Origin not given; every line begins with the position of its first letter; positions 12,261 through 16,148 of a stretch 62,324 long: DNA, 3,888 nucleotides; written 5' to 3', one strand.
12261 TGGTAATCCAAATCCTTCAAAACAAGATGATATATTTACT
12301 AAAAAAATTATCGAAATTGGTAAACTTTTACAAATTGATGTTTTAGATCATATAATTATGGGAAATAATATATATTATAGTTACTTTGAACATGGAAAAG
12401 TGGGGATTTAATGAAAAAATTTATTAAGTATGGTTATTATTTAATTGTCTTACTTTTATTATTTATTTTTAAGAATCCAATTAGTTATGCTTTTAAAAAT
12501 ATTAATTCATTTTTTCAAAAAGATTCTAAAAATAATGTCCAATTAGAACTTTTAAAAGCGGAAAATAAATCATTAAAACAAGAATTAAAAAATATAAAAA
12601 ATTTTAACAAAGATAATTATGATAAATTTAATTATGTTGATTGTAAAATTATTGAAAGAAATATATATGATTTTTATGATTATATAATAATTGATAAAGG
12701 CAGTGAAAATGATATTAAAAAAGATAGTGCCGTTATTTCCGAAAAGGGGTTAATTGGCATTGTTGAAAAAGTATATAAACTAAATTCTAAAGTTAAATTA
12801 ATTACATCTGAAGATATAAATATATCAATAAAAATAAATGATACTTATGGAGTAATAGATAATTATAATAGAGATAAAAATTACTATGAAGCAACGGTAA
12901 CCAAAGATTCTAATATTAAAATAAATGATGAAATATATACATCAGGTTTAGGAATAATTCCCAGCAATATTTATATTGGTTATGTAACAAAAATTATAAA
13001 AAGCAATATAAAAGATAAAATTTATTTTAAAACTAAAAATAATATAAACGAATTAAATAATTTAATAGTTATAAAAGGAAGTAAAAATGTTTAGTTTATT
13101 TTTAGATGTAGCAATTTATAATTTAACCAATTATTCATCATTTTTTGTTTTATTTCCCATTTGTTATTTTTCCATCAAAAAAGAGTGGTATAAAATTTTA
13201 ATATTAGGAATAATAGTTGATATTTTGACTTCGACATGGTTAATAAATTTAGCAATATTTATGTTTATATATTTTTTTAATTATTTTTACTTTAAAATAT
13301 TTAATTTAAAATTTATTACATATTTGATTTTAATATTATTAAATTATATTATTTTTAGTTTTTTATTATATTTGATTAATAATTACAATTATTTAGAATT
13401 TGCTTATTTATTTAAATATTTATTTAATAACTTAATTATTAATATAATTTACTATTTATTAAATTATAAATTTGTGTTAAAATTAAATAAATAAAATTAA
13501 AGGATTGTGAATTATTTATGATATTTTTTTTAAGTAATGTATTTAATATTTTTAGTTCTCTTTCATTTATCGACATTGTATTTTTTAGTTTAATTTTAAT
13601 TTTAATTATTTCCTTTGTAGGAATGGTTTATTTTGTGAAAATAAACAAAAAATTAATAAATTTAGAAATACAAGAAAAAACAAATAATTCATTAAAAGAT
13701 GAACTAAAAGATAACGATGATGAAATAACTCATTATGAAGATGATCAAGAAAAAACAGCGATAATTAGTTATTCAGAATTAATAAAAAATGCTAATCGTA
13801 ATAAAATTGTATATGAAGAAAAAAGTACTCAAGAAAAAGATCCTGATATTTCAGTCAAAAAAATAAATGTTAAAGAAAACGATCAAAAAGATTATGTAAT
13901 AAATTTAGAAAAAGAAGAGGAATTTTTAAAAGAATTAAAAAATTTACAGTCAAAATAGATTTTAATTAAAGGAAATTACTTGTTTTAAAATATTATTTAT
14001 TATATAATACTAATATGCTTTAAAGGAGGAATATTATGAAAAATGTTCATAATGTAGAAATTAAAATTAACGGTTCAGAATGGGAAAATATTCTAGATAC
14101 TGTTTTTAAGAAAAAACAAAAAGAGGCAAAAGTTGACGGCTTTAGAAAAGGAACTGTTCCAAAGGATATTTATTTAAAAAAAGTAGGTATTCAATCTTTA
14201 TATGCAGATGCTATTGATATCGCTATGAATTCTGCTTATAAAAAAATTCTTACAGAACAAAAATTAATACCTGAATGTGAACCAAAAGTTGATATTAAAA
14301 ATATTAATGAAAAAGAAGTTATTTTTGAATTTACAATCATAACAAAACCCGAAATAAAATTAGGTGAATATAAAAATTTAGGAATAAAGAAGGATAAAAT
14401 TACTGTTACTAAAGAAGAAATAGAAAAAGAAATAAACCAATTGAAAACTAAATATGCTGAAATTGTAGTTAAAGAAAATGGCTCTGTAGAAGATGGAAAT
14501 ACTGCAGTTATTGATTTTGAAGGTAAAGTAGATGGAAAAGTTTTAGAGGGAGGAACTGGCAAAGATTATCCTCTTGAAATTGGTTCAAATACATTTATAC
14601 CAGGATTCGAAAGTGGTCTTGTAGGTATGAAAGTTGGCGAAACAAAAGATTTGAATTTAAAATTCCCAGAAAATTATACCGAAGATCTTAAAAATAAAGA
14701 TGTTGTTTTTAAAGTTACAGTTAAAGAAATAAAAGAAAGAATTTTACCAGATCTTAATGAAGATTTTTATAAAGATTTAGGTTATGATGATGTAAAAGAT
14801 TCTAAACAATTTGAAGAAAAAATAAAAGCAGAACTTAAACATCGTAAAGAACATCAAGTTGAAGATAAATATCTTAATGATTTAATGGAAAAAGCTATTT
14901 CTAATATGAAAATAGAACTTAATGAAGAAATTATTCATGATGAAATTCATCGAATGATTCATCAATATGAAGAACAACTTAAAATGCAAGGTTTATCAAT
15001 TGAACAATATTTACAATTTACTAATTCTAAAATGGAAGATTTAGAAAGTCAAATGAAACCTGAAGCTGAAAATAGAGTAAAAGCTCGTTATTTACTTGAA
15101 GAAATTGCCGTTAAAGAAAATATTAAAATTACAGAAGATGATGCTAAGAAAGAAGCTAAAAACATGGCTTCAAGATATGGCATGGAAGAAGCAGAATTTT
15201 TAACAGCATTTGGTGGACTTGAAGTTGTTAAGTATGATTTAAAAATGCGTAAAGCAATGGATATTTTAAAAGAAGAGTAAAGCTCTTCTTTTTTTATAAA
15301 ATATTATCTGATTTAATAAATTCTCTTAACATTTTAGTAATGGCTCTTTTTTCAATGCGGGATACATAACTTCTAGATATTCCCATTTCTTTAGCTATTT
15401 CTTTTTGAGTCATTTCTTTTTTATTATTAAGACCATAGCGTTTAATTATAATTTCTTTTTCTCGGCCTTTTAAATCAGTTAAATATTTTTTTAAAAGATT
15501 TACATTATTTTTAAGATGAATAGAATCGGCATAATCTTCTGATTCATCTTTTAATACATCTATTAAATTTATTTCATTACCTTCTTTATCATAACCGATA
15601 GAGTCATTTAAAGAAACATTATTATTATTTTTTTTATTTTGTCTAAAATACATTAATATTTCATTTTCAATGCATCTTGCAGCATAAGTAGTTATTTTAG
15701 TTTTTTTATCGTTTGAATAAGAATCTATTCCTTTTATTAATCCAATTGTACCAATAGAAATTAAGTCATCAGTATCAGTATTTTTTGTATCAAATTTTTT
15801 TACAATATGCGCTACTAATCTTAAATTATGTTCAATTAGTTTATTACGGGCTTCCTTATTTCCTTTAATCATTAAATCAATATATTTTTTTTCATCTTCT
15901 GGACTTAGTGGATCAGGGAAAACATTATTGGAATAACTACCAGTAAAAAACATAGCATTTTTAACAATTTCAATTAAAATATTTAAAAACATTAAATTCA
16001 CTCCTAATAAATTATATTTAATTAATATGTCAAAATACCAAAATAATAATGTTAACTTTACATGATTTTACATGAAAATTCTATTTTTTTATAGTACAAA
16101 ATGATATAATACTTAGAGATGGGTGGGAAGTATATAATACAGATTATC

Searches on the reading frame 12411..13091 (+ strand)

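Call 75: search_protein_families(library=pfam, proteins=[window:12411-13091:+], max_evalue=0.001)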
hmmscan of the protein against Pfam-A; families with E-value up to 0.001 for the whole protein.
window:12411-13091:+ (227 aa): 1 family
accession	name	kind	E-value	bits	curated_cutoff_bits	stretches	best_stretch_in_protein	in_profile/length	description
PF04085.20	MreC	-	6.6e-30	104.3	28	1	80-222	1-147/147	Rod shape-determining protein MreC, barrel core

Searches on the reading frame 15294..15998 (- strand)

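Call 75: search_protein_families(library=pfam, proteins=[window:15294-15998:-], max_evalue=0.001)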
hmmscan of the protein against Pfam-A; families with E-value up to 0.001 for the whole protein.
window:15294-15998:- (234 aa): 8 families
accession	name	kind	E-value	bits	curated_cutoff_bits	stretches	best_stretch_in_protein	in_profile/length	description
PF04542.20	Sigma70_r2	-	4.6e-16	58.8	24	1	54-123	1-70/71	Sigma-70 region 2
PF04545.22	Sigma70_r4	-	1.9e-14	53.3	24.1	1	173-223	2-48/50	Sigma-70, region 4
PF01381.28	HTH_3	-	2e-07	31.3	23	1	192-217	6-31/55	Helix-turn-helix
PF13384.12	HTH_23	-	0.00026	21.1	24.6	1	195-218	17-40/50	Homeodomain-like domain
PF13518.12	HTH_28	-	0.00045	20.7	25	1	196-219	13-36/52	Helix-turn-helix domain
PF01047.28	MarR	-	0.00049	20.4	24.6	0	190-217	12-39/59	MarR family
PF12802.13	MarR_2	-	0.00062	20.3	27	0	192-215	17-40/61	MarR family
PF13560.12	HTH_31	-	0.00075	20.2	27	0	195-219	14-38/64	Helix-turn-helix domain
